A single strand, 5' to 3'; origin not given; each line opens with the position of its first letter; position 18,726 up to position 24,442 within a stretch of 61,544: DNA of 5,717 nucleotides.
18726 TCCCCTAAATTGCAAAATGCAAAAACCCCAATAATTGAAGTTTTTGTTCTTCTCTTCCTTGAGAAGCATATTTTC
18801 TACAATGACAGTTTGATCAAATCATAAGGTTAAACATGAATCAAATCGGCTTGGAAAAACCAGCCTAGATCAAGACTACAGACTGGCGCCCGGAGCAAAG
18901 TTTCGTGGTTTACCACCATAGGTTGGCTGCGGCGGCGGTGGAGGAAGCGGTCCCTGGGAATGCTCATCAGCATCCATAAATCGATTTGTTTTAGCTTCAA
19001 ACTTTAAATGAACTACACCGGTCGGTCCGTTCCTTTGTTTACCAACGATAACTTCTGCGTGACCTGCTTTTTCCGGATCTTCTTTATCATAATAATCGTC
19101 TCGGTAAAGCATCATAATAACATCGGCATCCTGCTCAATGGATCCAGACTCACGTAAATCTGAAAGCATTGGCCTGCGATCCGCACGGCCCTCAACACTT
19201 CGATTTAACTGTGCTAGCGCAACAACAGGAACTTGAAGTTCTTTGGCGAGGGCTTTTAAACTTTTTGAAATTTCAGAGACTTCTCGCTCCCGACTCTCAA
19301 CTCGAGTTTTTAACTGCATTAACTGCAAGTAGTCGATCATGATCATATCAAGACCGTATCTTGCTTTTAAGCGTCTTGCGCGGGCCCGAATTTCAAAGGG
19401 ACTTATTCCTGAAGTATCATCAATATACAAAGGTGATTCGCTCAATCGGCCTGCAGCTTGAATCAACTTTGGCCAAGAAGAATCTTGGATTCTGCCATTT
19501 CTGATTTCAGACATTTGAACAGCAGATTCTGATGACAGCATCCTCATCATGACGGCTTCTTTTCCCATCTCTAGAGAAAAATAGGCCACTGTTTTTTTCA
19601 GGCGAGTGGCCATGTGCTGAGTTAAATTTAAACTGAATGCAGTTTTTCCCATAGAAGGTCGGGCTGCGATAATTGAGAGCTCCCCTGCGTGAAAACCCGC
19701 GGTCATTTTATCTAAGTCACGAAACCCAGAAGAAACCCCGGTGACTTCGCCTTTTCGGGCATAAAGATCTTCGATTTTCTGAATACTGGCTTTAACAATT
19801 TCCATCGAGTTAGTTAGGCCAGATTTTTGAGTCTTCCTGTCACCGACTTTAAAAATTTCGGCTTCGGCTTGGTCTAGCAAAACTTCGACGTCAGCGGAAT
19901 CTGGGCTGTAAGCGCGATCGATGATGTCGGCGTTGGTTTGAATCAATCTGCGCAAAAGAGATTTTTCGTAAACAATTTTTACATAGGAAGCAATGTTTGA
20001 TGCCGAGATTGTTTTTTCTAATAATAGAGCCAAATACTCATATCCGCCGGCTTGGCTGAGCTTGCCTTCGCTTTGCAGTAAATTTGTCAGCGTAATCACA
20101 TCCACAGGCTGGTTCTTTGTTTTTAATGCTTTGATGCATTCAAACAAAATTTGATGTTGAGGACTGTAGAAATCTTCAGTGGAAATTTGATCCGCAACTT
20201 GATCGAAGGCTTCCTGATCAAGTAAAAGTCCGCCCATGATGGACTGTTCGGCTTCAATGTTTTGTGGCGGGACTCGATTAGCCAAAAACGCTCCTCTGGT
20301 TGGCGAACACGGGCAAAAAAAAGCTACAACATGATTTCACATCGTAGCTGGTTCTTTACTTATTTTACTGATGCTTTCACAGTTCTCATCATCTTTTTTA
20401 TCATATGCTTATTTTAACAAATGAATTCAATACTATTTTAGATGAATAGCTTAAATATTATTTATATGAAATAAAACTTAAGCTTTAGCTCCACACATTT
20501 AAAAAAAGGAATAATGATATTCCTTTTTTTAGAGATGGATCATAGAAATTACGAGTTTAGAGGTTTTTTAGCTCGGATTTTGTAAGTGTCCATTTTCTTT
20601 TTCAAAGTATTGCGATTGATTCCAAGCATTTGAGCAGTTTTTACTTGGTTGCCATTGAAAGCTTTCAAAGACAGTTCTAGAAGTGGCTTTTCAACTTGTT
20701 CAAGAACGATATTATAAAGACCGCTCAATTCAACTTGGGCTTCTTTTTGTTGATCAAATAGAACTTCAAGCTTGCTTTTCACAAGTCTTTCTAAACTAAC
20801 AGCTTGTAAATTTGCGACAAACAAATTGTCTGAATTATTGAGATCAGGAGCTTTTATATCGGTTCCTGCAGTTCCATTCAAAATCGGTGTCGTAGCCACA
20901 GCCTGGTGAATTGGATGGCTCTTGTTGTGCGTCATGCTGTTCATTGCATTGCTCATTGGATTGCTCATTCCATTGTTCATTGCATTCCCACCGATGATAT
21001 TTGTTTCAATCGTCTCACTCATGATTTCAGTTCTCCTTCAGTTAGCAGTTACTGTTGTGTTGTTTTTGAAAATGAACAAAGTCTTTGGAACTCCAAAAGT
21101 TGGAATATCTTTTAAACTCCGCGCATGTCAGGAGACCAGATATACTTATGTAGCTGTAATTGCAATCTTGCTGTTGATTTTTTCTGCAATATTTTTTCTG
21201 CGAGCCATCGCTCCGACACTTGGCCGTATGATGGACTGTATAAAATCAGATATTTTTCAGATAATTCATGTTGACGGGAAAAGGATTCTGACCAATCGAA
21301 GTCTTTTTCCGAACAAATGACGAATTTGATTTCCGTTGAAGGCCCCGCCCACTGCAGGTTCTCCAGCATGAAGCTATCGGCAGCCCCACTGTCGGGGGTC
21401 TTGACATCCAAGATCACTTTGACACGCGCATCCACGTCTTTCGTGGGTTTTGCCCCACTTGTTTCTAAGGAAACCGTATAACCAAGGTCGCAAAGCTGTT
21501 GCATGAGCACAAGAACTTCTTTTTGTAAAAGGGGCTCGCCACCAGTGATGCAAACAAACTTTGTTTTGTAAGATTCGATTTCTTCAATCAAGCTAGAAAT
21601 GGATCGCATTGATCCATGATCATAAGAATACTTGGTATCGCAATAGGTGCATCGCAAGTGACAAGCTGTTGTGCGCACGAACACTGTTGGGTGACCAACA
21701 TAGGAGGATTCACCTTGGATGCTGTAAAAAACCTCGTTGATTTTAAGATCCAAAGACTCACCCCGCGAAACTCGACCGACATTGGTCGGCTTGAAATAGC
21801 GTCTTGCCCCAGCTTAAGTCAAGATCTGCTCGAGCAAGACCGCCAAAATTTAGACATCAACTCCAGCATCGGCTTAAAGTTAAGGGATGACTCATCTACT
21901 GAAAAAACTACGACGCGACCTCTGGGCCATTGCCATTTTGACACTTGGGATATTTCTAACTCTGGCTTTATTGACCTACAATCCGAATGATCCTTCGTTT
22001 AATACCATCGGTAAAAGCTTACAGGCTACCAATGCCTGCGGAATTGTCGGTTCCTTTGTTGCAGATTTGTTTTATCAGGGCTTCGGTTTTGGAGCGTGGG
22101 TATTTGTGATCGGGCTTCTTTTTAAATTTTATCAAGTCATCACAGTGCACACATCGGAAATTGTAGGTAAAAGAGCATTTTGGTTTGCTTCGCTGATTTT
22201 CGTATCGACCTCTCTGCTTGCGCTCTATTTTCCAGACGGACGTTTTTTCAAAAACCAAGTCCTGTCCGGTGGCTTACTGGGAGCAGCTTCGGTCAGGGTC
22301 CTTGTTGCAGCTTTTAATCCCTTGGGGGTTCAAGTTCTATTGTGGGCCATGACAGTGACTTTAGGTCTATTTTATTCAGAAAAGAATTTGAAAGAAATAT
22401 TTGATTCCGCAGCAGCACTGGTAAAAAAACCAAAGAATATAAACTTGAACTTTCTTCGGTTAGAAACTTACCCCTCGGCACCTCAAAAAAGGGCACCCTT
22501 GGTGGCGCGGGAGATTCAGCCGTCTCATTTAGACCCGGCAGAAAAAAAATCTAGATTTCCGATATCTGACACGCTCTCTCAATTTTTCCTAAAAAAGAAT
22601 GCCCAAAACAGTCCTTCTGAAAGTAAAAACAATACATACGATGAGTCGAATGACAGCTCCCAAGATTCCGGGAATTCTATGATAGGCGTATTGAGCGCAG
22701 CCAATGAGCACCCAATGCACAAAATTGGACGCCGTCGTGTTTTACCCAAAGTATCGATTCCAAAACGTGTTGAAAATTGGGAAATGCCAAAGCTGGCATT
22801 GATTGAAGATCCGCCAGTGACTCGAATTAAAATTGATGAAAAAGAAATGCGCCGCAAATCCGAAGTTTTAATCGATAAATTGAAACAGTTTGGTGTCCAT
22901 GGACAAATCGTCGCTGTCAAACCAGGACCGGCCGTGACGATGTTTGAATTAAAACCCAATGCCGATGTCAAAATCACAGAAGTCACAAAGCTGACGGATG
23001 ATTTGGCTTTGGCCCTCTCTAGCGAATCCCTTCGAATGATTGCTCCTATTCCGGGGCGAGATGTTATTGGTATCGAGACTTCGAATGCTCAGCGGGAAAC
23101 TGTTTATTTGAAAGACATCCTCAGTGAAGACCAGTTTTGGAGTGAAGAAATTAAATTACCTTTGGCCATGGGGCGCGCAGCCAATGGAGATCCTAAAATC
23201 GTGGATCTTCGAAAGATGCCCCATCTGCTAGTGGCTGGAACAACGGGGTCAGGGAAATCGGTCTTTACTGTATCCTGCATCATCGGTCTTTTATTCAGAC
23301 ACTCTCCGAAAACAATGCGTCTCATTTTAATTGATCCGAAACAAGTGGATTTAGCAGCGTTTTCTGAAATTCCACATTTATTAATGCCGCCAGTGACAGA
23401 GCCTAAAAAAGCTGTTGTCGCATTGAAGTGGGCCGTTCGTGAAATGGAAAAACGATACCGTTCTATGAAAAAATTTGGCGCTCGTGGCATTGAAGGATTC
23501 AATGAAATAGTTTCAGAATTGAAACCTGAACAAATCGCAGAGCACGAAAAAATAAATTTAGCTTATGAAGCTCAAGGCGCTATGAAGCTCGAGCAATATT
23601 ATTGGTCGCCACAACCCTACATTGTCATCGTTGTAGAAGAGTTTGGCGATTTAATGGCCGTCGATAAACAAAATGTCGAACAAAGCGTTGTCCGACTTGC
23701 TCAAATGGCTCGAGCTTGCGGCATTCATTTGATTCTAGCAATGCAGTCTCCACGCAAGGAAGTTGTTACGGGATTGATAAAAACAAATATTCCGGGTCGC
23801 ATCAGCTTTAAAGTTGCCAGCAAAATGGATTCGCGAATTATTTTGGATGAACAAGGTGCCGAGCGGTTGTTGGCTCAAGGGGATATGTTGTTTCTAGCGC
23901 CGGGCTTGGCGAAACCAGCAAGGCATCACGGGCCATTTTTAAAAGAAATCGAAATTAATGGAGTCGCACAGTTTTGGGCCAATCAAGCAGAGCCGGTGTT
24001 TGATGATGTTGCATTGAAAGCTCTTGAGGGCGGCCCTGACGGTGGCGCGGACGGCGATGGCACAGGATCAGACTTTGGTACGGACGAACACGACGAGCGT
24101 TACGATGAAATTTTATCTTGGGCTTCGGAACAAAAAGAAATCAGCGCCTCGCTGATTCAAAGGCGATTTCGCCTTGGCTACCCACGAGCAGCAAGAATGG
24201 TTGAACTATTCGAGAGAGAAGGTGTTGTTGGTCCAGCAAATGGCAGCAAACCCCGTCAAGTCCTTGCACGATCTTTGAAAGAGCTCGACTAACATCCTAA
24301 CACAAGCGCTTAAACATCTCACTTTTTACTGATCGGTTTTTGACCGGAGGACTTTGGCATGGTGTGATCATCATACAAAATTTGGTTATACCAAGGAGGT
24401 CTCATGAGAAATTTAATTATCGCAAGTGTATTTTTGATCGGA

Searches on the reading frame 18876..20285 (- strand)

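Call 45: search_protein_families(library=pfam, proteins=[window:18876-20285:-], max_evalue=0.00001)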
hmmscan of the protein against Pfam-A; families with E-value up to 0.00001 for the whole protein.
window:18876-20285:- (469 aa): 3 families
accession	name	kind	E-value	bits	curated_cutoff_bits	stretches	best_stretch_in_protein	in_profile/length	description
PF03796.21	DnaB_C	-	5.4e-110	367.2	27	1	183-437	1-254/255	DnaB-like helicase C terminal domain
PF00772.26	DnaB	-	1.2e-34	118.9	23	1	6-107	2-103/103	DnaB-like helicase N terminal domain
PF13481.12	AAA_25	-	4.9e-12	46.3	27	1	188-360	19-190/195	AAA domain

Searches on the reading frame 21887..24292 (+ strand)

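Call 45: search_protein_families(library=pfam, proteins=[window:21887-24292:+], max_evalue=0.00001)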
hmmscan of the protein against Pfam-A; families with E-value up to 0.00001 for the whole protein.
window:21887-24292:+ (801 aa): 4 families
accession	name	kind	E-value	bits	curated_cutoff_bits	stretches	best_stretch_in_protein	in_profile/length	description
PF01580.24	FtsK_SpoIIIE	-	2.6e-54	184.4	24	1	408-622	2-219/221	FtsK/SpoIIIE family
PF13491.11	FtsK_4TM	-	6.7e-33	114.2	23.1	1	6-173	1-168/171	4TM region of DNA translocase FtsK/SpoIIIE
PF17854.6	FtsK_alpha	-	7.7e-28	97.1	22.9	1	300-399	1-100/101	FtsK alpha domain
PF09397.16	FtsK_gamma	-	2.6e-22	78.7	30.6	1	734-794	2-62/63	Ftsk gamma domain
